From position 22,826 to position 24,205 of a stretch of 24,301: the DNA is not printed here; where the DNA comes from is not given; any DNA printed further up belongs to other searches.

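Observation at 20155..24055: hsp20-cdc48-(CBS4+HPF) cluster: protein rescue linked to ribosome hibernation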

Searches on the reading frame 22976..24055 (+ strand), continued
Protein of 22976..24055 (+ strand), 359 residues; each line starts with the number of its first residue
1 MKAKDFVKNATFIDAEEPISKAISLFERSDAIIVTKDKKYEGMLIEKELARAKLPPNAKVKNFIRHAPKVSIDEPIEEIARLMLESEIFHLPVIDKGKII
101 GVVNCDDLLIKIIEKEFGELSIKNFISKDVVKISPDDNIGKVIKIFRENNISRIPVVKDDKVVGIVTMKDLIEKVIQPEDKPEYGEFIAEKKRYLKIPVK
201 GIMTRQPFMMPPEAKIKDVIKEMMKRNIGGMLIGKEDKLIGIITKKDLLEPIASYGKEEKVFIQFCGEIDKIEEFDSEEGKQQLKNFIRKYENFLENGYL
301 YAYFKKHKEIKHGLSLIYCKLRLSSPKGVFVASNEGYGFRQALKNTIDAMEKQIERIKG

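Call 73: find_homologous_proteins(query=A1, max_evalue=1e-20)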
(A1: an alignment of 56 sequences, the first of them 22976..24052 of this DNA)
Query A1 (56 sequences) (359 aa, profile of the alignment): 676 proteins with E <= 1e-20 among 8000 candidates; the best 120 are listed.
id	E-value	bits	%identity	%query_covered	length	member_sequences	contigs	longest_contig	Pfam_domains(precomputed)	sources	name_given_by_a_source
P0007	9.7e-158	543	64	98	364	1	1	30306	PF00571.34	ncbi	-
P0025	2.7e-157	542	59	96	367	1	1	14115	PF00571.34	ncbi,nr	ncbi:MAG: CBS domain-containing protein [Thermoplasmata archaeon]|nr:CBS domain-containing protein [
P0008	3.9e-157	541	63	98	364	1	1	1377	PF00571.34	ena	-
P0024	4.4e-157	541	59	96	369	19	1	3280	PF00571.34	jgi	-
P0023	1.1e-156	540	60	96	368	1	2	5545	PF00571.34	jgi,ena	-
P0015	1.9e-156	539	63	98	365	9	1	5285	PF00571.34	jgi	-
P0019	5.8e-155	534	62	98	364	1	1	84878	PF00571.34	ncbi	-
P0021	1.7e-153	529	62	98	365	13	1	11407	PF00571.34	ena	-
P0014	8.8e-153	527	65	99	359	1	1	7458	PF00571.34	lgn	-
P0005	5.5e-152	524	64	99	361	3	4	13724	PF00571.34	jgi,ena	-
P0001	1.9e-150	519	92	100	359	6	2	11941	PF00571.34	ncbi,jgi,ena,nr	ncbi:MAG: CBS domain-containing protein [Thermoplasmata archaeon]|nr:CBS domain-containing protein [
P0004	5.8e-150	518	64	100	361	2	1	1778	PF00571.34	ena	-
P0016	9.7e-150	517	65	100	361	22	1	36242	PF00571.34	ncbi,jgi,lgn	jgi:CBS domain-containing protein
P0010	1.3e-149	516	66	100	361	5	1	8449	PF00571.34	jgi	-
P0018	2.0e-148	513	63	99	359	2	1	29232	PF00571.34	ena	-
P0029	5.8e-148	511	58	100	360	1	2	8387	PF00571.34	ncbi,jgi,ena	-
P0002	6.4e-148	511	67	100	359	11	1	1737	PF00571.34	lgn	-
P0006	2.3e-147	509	65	99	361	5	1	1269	PF00571.34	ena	-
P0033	3.4e-147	509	56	97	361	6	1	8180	PF00571.34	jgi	-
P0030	5.6e-147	508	58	94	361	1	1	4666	PF00571.34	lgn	-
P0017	1.6e-146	506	62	99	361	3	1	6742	PF00571.34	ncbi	-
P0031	1.8e-146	506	56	99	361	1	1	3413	PF00571.34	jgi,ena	-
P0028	1.8e-146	506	61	98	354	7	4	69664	PF00571.34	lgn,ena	-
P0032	1.9e-146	506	56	96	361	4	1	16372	PF00571.34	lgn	-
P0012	2.1e-146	506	65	100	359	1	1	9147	PF00571.34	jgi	-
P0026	2.6e-146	506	58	97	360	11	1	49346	PF00571.34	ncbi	-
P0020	2.4e-145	502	57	100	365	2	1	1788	PF00571.34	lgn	-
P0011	3.8e-145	502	65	99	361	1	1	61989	PF00571.34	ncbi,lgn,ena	-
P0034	1.1e-144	500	58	96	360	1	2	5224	PF00571.34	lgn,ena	-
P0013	1.2e-144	500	64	100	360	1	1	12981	PF00571.34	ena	-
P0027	1.6e-143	496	59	99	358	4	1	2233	PF00571.34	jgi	-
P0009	2.3e-143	496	61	99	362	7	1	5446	PF00571.34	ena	-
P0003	5.6e-143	495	66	100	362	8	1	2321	PF00571.34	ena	-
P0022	1.5e-142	493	62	99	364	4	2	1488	PF00571.34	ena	-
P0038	1.4e-141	490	48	98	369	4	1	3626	PF00571.34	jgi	jgi:CBS domain-containing protein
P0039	1.6e-138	480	50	96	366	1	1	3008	PF00571.34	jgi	jgi:predicted transcriptional regulator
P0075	7.6e-138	478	27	97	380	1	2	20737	PF00571.34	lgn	-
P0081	9.2e-138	477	27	96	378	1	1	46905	PF00571.34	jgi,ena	-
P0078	1.8e-137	477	27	96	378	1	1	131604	PF00571.34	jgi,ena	-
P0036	2.3e-137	476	50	100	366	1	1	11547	PF00571.34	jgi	jgi:CBS domain-containing protein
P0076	3.3e-136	472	29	95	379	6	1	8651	PF00571.34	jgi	-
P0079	7.1e-136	471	28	95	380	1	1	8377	PF00571.34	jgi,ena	-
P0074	9.1e-135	468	27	96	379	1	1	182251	PF00571.34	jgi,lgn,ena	-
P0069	9.1e-135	468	27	96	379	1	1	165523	PF00571.34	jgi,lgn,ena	-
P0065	1.9e-134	467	29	95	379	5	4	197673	PF00571.34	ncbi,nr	ncbi:MAG: CBS domain-containing protein [Candidatus Aenigmarchaeota archaeon]|nr:CBS domain-containi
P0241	3.5e-134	466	29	99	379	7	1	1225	PF00571.34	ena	-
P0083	4.0e-134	465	27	96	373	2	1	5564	PF00571.34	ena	-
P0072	1.8e-133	463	27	97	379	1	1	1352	PF02482.26,PF00571.34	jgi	-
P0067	1.8e-133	463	26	97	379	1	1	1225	PF02482.26,PF00571.34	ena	-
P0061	2.1e-133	463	28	97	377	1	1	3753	PF00571.34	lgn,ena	-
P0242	2.1e-133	463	29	94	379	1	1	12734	PF00571.34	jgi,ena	jgi:predicted transcriptional regulator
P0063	2.8e-133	463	27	96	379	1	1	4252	PF00571.34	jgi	jgi:CBS domain-containing protein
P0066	3.0e-133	463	26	97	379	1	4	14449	PF02482.26,PF00571.34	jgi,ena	-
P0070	4.5e-133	462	29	95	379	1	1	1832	PF00571.34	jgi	-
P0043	6.4e-133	462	43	100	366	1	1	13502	PF00571.34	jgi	jgi:predicted transcriptional regulator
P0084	6.9e-133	461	28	95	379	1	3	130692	PF00571.34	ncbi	-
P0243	1.3e-132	461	28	100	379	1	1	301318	PF00571.34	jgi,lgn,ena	-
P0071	1.9e-132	460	30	96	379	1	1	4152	PF00571.34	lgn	-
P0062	2.0e-132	460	28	97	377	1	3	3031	PF00571.34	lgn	-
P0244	2.3e-132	460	30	95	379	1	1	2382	PF00571.34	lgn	-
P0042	8.4e-132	458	45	96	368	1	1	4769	PF00571.34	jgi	jgi:predicted transcriptional regulator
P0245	1.1e-131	457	27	97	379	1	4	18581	PF00571.34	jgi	jgi:CBS domain-containing protein/ribosome-associated translation inhibitor RaiA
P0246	2.1e-131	457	32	99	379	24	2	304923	PF00571.34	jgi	-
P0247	4.0e-131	456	28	100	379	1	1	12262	PF00571.34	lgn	-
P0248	4.9e-131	455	27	96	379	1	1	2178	PF00571.34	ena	-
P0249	5.6e-130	452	29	99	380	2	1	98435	PF00571.34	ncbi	ncbi:MAG: CBS domain-containing protein [Candidatus Aenigmatarchaeota archaeon]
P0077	1.5e-129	450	26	96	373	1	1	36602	PF00571.34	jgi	jgi:CBS domain-containing protein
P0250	2.6e-129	450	30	99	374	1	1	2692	PF00571.34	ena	-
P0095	3.9e-129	449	27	99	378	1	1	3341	PF00571.34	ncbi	-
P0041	7.5e-129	448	48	91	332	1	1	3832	PF00571.34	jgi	jgi:predicted transcriptional regulator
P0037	3.5e-128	446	52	93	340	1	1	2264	PF00571.34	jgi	jgi:predicted transcriptional regulator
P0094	5.0e-128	445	25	96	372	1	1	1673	PF00571.34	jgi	jgi:CBS domain-containing protein/ribosome-associated translation inhibitor RaiA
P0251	7.9e-128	445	27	96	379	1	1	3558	PF00571.34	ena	-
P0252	1.1e-127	444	29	97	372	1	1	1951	PF00571.34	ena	-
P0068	2.1e-127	443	29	98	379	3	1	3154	PF00571.34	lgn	-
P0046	5.9e-127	442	42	96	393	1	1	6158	PF00571.34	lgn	-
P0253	9.8e-127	441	26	96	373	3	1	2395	PF00571.34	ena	-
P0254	3.6e-126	439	29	98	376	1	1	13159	PF00571.34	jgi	jgi:CBS domain-containing protein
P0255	3.2e-125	436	27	96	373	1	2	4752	PF00571.34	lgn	-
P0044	5.4e-122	426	52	86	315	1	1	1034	PF00571.34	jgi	jgi:predicted transcriptional regulator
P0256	8.1e-121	422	27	99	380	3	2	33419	PF00571.34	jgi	-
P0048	5.6e-119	416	43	99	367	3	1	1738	PF00571.34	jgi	-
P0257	7.2e-119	415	27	93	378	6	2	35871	PF00571.34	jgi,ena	-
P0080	3.7e-118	413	28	94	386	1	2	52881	PF00571.34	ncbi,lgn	ncbi:MAG: CBS domain-containing protein [Candidatus Aenigmatarchaeota archaeon]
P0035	6.7e-118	412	54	100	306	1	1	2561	PF00571.34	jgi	-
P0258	7.4e-118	412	31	98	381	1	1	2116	PF00571.34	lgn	-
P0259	2.1e-116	407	29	90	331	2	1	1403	PF00571.34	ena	-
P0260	8.7e-115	402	27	99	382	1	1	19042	PF00571.34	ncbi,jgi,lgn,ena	-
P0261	1.1e-113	398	29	98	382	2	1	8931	PF00571.34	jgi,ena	-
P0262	1.5e-113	398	27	87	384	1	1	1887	PF00571.34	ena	-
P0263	3.5e-113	397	27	96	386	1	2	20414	PF00571.34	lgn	-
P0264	1.4e-112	395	24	95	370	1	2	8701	PF00571.34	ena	-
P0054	1.6e-112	394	35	96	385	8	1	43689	PF00571.34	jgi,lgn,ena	-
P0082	1.9e-110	388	32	51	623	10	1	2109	PF00571.34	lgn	-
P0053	2.1e-110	387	38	95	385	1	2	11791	PF00571.34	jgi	jgi:CBS domain-containing protein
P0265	2.3e-110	387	26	97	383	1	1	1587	PF00571.34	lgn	-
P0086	3.3e-110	387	28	81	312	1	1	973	PF00571.34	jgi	-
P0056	9.1e-110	385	34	96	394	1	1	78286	PF00571.34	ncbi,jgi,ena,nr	ncbi:hypothetical protein C0585_04970 [Candidatus Woesearchaeota archaeon]|nr:MAG: hypothetical prot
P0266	3.1e-109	384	29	91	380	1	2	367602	PF00571.34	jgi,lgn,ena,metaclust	metaclust:\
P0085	6.1e-108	379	22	99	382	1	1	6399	PF00571.34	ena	-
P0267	2.9e-106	374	25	88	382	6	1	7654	PF00571.34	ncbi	-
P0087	3.0e-105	370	23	99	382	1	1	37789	PF00571.34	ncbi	-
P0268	2.1e-103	364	24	88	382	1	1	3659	PF00571.34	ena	-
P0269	4.6e-103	363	24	88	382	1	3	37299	PF00571.34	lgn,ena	-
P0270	6.8e-103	363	25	88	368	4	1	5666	PF00571.34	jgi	jgi:CBS domain-containing protein/ribosome-associated translation inhibitor RaiA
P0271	2.2e-102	361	24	88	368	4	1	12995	PF00571.34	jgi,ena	-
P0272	5.6e-102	360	25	89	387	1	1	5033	PF00571.34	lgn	-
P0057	1.1e-101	359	30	97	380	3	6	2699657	PF00571.34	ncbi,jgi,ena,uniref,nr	ncbi:CBS domain-containing protein [Halapricum desulfuricans]|uniref:Protein containing two CBS doma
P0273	2.7e-101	357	22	99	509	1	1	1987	PF00571.34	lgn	-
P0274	3.5e-101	357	24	100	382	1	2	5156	PF00571.34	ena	-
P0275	5.4e-101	356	24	89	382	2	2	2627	PF00571.34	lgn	-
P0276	1.5e-100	355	24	99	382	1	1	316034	PF00571.34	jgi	jgi:CBS domain-containing protein/ribosome-associated translation inhibitor RaiA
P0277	1.8e-100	355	23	99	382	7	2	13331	PF00571.34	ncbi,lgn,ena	ncbi:MAG: CBS domain-containing protein [Candidatus Thermoplasmatota archaeon]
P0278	2.6e-100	354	23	99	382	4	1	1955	PF00571.34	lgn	-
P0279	3.3e-100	354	23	99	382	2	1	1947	PF00571.34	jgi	jgi:CBS domain-containing protein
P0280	4.7e-100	353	25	88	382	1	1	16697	PF00571.34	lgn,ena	-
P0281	5.0e-100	353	30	99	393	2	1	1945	PF00571.34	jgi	jgi:predicted transcriptional regulator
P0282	7.3e-100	353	23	99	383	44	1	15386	PF00571.34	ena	-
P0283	7.8e-100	353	24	90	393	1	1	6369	PF00571.34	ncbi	-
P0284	8.2e-100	353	25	89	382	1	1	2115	PF00571.34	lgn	-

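Call 74: find_encoding_contigs(protein=P0011, flank=5000, max_places=1)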
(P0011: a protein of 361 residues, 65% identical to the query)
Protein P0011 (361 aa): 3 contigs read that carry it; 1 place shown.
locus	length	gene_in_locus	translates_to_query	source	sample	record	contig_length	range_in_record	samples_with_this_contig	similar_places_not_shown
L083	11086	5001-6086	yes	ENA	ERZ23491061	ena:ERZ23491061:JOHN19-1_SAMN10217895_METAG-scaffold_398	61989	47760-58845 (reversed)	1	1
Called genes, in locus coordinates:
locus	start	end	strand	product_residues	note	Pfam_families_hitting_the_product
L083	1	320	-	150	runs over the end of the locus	PF09999:DUF2240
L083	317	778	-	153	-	-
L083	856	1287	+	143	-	PF14520:HHH_5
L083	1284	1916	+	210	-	PF13483:Lactamase_B_3, PF12706:Lactamase_B_2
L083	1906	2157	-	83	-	-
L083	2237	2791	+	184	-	PF00011:HSP20, PF17886:ArsA_HSP20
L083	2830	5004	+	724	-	PF02359:CDC48_N, PF02933:CDC48_2, PF05496:RuvB_N, PF13191:AAA_16 (weak), PF00004:AAA, PF17862:AAA_lid_3, PF00004:AAA, PF17862:AAA_lid_3, +28 more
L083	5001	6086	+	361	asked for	PF00571:CBS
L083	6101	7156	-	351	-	-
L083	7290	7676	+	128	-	-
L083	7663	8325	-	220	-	PF00753:Lactamase_B, PF23023:Anti-Pycsar_Apyc1, PF19583:ODP, PF12706:Lactamase_B_2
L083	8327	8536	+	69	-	-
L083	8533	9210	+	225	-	PF01177:Asp_Glu_race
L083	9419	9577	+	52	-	-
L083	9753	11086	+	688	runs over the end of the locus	PF00149:Metallophos, PF00963:Cohesin, PF00404:Dockerin_1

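Call 75: find_encoding_contigs(protein=P0016, flank=5000, max_places=1)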
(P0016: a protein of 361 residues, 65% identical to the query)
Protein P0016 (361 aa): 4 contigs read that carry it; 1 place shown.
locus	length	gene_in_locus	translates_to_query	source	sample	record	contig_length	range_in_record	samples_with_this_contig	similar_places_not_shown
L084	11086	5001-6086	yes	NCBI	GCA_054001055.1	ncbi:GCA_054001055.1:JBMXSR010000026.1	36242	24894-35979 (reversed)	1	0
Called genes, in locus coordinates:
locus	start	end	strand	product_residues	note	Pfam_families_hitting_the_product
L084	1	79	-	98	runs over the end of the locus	PF12840:HTH_20, PF01022:HTH_5, PF13412:HTH_24 (weak)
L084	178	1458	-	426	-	PF02040:ArsB, PF03605:DcuA_DcuB (weak), PF03600:CitMHS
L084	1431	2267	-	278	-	PF00582:Usp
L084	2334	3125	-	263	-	PF01925:TauE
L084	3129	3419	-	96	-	PF01883:FeS_assembly_P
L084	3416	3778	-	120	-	PF12840:HTH_20 (faint), PF24038:DUF7347 (weak), PF25213:HVO_A0261_N (faint), PF01022:HTH_5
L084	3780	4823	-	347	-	PF03595:SLAC1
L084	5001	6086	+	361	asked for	PF00571:CBS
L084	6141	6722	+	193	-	PF00827:Ribosomal_L15e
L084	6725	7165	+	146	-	PF01877:RNA_binding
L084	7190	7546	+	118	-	-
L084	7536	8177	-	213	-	PF13483:Lactamase_B_3, PF12706:Lactamase_B_2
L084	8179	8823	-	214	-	PF02961:SAM_BAF (faint), PF04994:TfoX_C (faint), PF10391:DNA_pol_lambd_f (faint), PF11731:Cdd1 (faint), PF11798:IMS_HHH (faint), PF14520:HHH_5, PF14229:DUF4332, PF14520:HHH_5, +3 more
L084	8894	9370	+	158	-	-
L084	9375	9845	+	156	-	PF09999:DUF2240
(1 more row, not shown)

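Call 76: find_encoding_contigs(protein=P0019, flank=5000, max_places=1)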
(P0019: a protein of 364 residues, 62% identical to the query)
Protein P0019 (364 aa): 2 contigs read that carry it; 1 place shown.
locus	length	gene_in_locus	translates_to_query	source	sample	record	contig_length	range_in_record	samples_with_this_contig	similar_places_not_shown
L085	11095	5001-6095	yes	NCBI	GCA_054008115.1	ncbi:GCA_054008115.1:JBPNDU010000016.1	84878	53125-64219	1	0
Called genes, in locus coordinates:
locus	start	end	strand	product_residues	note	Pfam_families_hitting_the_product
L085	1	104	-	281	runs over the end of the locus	PF00970:FAD_binding_6, PF00175:NAD_binding_1, PF10418:DHODB_Fe-S_bind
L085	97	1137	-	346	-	PF13534:Fer4_17 (faint), PF00037:Fer4 (faint), PF12797:Fer4_2 (faint), PF13237:Fer4_10 (faint), PF13183:Fer4_8 (faint), PF17179:Fer4_22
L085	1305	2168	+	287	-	PF01040:UbiA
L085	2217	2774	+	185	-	PF04969:CS (weak), PF00011:HSP20, PF17886:ArsA_HSP20 (weak)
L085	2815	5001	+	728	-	PF02359:CDC48_N, PF02933:CDC48_2, PF13191:AAA_16 (weak), PF00004:AAA, PF05496:RuvB_N, PF17862:AAA_lid_3, PF00004:AAA, PF17862:AAA_lid_3, +27 more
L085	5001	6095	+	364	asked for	PF00571:CBS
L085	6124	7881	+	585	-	PF00246:Peptidase_M14, PF24827:AstE_AspA_cat (weak)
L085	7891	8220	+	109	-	-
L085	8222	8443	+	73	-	-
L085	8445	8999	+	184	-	PF00149:Metallophos, PF12850:Metallophos_2, PF14582:Metallophos_3 (weak)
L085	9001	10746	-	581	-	PF01702:TGT, PF17884:DUF5591, PF01472:PUA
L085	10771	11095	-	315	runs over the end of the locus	PF00389:2-Hacid_dh, PF03446:NAD_binding_2 (faint), PF02826:2-Hacid_dh_C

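Call 77: find_encoding_contigs(protein=P0026, flank=5000, max_places=1)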
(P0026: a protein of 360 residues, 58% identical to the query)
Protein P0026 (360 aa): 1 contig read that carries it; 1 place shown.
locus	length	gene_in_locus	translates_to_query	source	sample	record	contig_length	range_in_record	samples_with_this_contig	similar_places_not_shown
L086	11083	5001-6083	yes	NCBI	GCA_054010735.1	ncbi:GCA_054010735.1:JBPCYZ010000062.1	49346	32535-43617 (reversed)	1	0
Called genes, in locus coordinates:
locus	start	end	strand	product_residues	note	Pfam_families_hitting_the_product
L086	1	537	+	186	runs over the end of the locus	PF04250:DUF429 (faint)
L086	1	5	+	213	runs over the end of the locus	PF01351:RNase_HII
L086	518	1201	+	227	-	PF13481:AAA_25, PF00154:RecA_N, PF06745:ATPase, PF08423:Rad51, PF05707:Zot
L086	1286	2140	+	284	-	PF01040:UbiA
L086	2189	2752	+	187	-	PF00011:HSP20, PF17886:ArsA_HSP20 (weak)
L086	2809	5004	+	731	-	PF02359:CDC48_N, PF02933:CDC48_2, PF05496:RuvB_N, PF13191:AAA_16 (weak), PF00004:AAA, PF17862:AAA_lid_3, PF00004:AAA, PF17862:AAA_lid_3, +24 more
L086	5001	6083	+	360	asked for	PF00571:CBS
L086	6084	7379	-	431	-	PF17164:DUF5122 (faint)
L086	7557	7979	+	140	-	-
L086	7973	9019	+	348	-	PF01994:Trm56, PF01966:HD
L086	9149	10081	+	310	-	PF00288:GHMP_kinases_N, PF08544:GHMP_kinases_C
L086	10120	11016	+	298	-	PF02729:OTCace_N, PF00185:OTCace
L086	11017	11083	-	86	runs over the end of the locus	PF00736:EF1_GNE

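Call 78: find_encoding_contigs(protein=P0276, flank=5000, max_places=1)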
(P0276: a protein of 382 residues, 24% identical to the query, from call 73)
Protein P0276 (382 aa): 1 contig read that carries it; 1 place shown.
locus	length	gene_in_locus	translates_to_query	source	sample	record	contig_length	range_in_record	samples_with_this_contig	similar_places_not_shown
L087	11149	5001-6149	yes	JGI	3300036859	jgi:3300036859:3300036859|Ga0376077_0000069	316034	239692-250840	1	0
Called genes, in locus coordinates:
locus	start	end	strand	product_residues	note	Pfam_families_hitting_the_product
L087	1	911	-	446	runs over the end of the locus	PF01979:Amidohydro_1, PF07969:Amidohydro_3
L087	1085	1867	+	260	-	PF04493:Endonuclease_5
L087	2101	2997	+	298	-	PF02558:ApbA, PF08546:ApbA_C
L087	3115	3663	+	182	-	PF00352:TBP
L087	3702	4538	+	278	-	PF01026:TatD_DNase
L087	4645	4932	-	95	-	PF00708:Acylphosphatase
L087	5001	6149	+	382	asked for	PF00571:CBS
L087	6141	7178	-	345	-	PF00850:Hist_deacetyl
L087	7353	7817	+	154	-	PF00583:Acetyltransf_1, PF13302:Acetyltransf_3, PF13420:Acetyltransf_4 (weak), PF13523:Acetyltransf_8, PF13508:Acetyltransf_7 (weak)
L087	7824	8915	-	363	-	PF01321:Creatinase_N, PF00557:Peptidase_M24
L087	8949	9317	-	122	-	-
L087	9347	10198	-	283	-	PF01061:ABC2_membrane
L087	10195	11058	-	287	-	-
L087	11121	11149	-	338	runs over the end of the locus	PF00005:ABC_tran, PF13304:AAA_21 (faint), PF13732:DrrA1-3_C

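Call 79: find_encoding_contigs(protein=P0266, flank=5000, max_places=1)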
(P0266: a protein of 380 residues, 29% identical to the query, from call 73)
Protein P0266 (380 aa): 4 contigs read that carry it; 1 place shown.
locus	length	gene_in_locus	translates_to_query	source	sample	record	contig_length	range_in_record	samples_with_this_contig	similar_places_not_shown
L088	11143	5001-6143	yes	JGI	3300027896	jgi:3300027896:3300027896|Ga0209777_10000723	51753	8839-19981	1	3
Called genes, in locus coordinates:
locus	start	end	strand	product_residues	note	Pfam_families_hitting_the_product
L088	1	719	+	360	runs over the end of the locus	PF04406:TP6A_N, PF20768:Topo_VI_alpha, PF21180:TOP6A-Spo11_Toprim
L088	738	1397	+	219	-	PF02224:Cytidylate_kin (faint), PF13189:Cytidylate_kin2, PF13207:AAA_17, PF13238:AAA_18 (faint)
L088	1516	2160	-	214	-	PF00702:Hydrolase, PF13419:HAD_2, PF13242:Hydrolase_like (weak)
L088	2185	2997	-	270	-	PF02475:TRM5-TYW2_MTfase, PF05175:MTS (weak), PF06325:PrmA, PF13847:Methyltransf_31 (weak), PF13649:Methyltransf_25 (weak)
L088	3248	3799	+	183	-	PF07998:Peptidase_M54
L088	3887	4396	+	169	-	PF02778:tRNA_int_endo_N, PF01974:tRNA_int_endo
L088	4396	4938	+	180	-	PF02778:tRNA_int_endo_N, PF01974:tRNA_int_endo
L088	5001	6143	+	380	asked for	PF00571:CBS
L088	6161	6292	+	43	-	-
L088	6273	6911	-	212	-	PF08551:DUF1751 (weak), PF01694:Rhomboid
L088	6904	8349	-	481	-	PF00587:tRNA-synt_2b, PF03129:HGTP_anticodon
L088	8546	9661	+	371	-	PF00579:tRNA-synt_1b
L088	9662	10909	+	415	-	PF01409:tRNA-synt_2d, PF00152:tRNA-synt_2 (faint)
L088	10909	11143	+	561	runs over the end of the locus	PF03483:B3_4 (weak), PF03484:B5, PF17759:tRNA_synthFbeta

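Call 80: find_encoding_contigs(protein=P0246, flank=5000, max_places=1)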
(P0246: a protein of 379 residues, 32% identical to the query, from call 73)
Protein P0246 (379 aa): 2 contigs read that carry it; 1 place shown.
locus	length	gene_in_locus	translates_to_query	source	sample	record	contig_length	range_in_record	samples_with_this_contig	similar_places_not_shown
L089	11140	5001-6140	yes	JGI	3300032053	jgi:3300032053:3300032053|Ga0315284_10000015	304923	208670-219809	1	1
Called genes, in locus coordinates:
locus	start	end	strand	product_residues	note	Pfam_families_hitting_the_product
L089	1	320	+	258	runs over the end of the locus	-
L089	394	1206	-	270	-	PF14528:LAGLIDADG_3 (faint)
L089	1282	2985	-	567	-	PF01656:CbiA (faint), PF06418:CTP_synth_N, PF00117:GATase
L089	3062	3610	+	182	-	PF07998:Peptidase_M54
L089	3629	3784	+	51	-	-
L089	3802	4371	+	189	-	PF01966:HD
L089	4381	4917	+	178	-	PF02778:tRNA_int_endo_N, PF01974:tRNA_int_endo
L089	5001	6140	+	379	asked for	PF00571:CBS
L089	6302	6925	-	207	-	PF01694:Rhomboid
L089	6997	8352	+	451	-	PF03951:Gln-synt_N, PF00120:Gln-synt_C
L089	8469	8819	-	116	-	-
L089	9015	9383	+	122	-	-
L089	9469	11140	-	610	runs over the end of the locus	PF00117:GATase, PF00733:Asn_synthase (weak), PF02540:NAD_synthase (weak), PF06508:QueC (weak)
